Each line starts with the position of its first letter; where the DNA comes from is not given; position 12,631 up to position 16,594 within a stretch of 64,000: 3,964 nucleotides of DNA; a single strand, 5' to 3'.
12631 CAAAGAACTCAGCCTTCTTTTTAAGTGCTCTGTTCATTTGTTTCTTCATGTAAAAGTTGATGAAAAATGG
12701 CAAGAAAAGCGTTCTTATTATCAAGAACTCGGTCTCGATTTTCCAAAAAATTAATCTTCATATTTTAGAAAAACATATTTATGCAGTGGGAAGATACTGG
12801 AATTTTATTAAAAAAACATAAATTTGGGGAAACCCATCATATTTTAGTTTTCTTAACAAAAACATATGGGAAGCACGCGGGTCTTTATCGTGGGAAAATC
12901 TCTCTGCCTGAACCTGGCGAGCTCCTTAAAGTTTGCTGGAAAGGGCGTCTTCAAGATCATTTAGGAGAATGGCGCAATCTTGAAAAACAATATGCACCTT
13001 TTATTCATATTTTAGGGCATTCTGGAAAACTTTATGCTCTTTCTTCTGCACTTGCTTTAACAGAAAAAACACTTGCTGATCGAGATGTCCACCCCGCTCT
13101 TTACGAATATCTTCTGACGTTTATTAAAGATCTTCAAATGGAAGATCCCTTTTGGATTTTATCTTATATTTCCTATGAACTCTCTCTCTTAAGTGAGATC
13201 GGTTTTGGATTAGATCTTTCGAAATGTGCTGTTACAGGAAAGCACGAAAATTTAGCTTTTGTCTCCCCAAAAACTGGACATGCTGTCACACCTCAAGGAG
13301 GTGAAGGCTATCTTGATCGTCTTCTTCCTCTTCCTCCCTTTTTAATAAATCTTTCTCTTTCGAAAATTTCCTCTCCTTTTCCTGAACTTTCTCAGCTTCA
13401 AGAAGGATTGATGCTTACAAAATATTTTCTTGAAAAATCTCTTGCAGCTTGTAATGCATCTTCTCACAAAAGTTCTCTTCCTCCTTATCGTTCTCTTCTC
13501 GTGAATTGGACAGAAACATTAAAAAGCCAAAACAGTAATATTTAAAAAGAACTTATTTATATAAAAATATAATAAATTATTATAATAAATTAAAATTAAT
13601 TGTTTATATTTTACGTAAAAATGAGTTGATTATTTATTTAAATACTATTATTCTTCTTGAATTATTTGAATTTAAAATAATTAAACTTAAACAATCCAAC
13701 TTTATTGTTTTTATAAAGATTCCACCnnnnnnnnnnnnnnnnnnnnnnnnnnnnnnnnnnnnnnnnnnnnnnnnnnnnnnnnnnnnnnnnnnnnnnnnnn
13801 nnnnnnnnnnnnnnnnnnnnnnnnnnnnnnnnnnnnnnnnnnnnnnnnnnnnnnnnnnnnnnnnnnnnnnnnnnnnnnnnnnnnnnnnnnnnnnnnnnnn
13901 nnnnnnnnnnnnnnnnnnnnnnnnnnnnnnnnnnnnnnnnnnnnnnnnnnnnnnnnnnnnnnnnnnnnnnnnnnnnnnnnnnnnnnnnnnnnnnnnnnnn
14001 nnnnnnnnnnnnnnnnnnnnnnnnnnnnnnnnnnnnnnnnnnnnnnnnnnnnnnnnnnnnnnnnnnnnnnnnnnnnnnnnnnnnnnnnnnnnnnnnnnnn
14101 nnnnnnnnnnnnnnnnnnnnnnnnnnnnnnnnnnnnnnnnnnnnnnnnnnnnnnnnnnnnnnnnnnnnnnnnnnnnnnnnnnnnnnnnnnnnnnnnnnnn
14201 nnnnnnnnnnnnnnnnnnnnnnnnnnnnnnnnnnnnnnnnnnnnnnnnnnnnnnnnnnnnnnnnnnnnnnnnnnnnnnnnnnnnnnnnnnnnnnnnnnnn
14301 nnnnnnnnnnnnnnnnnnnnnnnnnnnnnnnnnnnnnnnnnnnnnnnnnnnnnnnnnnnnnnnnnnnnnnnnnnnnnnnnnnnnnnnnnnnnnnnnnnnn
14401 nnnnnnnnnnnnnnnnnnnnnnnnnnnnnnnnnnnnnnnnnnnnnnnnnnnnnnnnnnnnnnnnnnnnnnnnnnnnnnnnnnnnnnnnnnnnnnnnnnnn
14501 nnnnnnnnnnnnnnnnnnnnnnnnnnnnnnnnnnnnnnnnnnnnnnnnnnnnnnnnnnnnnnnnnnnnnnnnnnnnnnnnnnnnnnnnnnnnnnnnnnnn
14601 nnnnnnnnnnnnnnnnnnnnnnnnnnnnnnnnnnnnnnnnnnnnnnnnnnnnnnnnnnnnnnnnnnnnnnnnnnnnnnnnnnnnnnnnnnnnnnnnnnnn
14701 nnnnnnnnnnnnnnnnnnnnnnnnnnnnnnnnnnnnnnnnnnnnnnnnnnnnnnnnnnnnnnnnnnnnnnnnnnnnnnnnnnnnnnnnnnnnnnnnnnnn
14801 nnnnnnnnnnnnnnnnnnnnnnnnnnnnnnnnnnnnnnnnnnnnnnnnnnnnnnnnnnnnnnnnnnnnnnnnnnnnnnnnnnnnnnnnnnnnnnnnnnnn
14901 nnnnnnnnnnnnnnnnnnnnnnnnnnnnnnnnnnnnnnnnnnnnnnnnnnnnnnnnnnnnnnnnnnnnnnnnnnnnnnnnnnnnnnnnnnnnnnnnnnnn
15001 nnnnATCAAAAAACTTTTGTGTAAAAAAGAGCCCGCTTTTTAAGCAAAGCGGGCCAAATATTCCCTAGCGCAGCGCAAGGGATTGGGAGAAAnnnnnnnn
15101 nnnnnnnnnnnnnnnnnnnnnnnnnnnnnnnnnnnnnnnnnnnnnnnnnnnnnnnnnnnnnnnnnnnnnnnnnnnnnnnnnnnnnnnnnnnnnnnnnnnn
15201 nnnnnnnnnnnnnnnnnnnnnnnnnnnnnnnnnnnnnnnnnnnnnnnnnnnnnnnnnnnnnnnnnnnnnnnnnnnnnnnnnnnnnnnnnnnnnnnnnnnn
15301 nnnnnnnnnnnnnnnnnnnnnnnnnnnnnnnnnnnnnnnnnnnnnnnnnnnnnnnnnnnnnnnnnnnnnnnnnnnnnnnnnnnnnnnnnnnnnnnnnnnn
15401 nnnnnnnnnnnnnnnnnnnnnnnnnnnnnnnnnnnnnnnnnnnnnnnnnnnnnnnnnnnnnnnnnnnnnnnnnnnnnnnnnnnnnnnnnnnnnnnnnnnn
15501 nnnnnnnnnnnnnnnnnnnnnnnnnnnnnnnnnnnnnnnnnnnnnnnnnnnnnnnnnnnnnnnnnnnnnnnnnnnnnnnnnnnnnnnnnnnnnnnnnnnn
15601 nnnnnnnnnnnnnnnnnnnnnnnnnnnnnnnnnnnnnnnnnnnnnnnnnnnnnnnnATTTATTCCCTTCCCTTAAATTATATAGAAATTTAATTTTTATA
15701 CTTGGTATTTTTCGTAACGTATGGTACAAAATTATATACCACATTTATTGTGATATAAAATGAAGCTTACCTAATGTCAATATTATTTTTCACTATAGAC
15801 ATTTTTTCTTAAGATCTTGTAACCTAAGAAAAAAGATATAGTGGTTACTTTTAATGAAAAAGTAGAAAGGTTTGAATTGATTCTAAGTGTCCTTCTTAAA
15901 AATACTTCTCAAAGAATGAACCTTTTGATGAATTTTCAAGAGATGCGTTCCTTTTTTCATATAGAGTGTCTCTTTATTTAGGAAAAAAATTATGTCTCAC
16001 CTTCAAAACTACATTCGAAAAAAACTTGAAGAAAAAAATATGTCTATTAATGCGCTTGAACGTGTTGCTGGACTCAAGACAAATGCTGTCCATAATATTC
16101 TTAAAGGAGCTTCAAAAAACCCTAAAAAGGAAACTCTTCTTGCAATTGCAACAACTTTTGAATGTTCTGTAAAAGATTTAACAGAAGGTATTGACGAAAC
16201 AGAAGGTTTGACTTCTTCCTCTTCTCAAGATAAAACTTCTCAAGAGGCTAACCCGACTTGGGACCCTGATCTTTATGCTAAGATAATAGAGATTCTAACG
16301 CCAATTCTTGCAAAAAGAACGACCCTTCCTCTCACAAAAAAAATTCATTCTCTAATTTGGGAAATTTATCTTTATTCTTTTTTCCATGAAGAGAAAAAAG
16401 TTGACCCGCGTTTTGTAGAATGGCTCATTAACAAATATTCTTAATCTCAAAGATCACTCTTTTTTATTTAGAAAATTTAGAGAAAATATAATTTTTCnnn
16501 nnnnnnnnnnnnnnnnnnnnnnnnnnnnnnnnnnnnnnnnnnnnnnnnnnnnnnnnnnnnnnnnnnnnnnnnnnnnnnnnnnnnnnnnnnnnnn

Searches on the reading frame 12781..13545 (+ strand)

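Call 79: search_protein_families(library=pfam, max_evalue=0.001, proteins=[window:12781-13545:+])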
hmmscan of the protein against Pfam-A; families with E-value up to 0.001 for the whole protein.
window:12781-13545:+ (254 aa): 2 families
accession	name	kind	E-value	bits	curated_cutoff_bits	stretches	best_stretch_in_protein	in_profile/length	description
PF02565.21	RecO_C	-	1.7e-24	86.8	22.1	1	83-222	6-150/157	Recombination protein O C terminal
PF11967.14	RecO_N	-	1.5e-07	31.8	27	1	1-64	1-71/80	Recombination protein O N terminal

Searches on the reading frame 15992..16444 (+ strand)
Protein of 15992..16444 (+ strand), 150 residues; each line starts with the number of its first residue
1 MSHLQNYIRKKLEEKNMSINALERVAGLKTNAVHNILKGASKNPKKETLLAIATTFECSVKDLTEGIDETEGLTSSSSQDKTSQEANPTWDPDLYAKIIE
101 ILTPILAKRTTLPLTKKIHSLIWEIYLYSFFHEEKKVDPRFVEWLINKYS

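Call 79: search_protein_families(library=pfam, max_evalue=0.001, proteins=[window:15992-16444:+])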
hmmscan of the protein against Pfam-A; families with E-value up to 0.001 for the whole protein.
window:15992-16444:+ (150 aa): 4 families
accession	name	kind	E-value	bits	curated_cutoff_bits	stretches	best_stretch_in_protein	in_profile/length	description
PF13443.12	HTH_26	-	6.5e-11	42.8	22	1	8-65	2-59/63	Cro/C1-type HTH DNA-binding domain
PF01381.28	HTH_3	-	6.1e-08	33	23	1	8-62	1-54/55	Helix-turn-helix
PF13693.12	HTH_35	-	0.00021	21.7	25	1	8-53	7-50/75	Winged helix-turn-helix DNA-binding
PF12844.13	HTH_19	-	0.00034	20.9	30.2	1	8-68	4-63/64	Helix-turn-helix domain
